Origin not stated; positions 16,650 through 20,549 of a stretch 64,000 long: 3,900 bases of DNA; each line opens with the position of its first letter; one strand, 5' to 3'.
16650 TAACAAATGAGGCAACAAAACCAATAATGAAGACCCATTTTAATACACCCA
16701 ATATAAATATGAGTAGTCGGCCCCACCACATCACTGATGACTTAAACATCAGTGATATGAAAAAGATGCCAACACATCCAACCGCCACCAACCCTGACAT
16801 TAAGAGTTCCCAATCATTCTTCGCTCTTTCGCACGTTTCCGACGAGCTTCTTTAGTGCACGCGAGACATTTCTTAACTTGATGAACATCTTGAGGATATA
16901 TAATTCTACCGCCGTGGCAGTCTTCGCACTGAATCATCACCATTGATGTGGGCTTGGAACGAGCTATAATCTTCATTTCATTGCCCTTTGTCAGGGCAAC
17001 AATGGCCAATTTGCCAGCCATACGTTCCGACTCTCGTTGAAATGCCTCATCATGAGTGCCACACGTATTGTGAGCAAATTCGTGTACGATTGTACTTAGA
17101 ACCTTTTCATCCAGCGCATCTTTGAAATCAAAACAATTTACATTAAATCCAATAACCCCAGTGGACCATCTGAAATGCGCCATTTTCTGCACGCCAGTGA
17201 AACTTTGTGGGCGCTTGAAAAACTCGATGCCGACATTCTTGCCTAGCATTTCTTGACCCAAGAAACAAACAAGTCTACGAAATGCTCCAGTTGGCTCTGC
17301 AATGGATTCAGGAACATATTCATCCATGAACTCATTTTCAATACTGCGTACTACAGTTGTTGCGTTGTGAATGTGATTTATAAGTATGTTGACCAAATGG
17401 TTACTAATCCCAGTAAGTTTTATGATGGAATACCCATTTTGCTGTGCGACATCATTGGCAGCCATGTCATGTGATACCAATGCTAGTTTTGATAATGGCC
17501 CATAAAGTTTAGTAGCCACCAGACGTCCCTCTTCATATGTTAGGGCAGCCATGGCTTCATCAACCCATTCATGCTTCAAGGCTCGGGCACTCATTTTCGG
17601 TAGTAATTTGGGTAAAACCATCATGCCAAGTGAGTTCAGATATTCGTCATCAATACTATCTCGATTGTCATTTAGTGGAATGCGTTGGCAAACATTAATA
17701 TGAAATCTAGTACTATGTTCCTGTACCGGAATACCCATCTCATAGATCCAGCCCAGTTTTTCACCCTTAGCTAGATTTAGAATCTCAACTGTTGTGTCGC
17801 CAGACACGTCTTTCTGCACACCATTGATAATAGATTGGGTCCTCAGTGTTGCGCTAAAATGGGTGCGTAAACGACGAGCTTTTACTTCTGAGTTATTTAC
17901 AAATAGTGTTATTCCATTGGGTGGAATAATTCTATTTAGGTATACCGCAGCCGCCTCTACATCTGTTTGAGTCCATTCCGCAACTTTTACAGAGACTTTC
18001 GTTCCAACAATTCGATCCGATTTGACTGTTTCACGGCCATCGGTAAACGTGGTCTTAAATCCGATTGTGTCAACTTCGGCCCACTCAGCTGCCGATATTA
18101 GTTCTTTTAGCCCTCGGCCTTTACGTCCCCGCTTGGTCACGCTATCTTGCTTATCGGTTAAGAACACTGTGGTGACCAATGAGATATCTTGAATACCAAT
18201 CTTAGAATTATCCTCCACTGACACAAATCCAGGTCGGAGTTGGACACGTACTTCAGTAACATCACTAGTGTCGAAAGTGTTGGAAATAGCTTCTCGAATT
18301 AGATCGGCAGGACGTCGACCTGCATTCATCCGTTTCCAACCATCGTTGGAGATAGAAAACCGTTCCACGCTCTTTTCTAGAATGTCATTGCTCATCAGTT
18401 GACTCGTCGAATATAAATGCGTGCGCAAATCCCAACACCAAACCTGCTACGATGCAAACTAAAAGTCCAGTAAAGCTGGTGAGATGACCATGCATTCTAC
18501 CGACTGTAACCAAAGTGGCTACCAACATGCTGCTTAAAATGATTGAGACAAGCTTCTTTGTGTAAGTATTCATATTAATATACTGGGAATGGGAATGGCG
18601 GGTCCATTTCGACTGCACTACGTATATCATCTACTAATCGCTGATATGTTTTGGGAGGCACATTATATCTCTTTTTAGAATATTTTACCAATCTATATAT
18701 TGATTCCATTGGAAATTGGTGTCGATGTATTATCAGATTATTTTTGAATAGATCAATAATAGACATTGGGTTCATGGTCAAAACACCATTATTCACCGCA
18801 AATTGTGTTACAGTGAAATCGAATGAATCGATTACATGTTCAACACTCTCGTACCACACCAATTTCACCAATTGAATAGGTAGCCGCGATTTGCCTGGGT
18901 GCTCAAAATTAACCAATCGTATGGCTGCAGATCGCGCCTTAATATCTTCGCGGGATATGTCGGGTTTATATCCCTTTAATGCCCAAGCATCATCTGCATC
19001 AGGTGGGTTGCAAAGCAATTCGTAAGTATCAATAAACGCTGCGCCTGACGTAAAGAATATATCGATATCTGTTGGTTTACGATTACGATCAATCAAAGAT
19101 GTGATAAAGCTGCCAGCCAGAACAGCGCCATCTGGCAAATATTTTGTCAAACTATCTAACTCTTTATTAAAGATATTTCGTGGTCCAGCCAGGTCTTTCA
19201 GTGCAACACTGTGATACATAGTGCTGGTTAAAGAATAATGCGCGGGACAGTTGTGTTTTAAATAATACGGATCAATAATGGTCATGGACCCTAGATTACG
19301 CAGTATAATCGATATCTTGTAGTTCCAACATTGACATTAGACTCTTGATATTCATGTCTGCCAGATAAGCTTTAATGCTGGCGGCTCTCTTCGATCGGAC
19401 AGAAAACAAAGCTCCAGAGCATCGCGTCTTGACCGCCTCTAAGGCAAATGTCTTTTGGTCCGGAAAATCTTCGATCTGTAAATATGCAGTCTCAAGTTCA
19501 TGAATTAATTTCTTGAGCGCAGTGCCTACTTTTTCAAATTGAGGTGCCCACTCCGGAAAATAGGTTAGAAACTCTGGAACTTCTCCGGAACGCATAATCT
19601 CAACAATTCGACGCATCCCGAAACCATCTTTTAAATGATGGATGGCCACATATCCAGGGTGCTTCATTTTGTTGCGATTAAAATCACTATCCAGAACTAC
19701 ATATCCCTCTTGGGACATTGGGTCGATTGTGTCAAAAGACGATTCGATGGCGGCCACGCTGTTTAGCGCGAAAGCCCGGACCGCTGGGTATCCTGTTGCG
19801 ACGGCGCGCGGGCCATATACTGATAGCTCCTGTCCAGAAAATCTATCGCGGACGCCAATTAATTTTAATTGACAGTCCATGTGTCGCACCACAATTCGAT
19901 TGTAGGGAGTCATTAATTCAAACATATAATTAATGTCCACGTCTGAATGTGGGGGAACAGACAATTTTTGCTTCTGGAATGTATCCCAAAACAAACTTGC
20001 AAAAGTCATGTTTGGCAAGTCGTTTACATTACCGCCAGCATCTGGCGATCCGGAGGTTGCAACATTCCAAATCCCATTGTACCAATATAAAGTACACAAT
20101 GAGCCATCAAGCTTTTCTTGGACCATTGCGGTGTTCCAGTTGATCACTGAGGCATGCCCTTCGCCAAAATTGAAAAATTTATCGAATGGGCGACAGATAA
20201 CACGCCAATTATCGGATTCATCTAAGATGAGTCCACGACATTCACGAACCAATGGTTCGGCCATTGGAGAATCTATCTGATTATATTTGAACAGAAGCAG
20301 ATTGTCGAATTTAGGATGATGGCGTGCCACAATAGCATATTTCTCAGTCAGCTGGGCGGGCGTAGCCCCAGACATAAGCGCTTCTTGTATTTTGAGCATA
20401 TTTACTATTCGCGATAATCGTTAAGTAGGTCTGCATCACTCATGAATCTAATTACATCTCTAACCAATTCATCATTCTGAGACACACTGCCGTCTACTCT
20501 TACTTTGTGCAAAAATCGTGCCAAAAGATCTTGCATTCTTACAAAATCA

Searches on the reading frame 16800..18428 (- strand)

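Call 12: search_protein_families(library=pfam, proteins=[window:16800-18428:-], max_evalue=0.001)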
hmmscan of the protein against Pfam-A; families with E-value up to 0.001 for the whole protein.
window:16800-18428:- (542 aa): 1 family
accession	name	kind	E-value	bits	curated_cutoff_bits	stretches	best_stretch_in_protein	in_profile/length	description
PF08325.16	WLM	-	0.00052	20.6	26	1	441-479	81-119/190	WLM domain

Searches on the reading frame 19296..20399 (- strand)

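Call 55: search_protein_families(library=phrogs, proteins=[window:19296-20399:-], max_evalue=0.00001)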
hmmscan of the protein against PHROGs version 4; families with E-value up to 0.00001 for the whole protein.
window:19296-20399:- (367 aa): 2 families
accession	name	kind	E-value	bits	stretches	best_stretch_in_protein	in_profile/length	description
phrog_562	-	tail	5.2e-46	158.2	1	15-340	17-352/377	RNA ligase and tail fiber protein attachment catalyst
phrog_8238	-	DNA, RNA and nucleotide metabolism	6.2e-07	28.9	0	53-145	457-551/737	RNA ligase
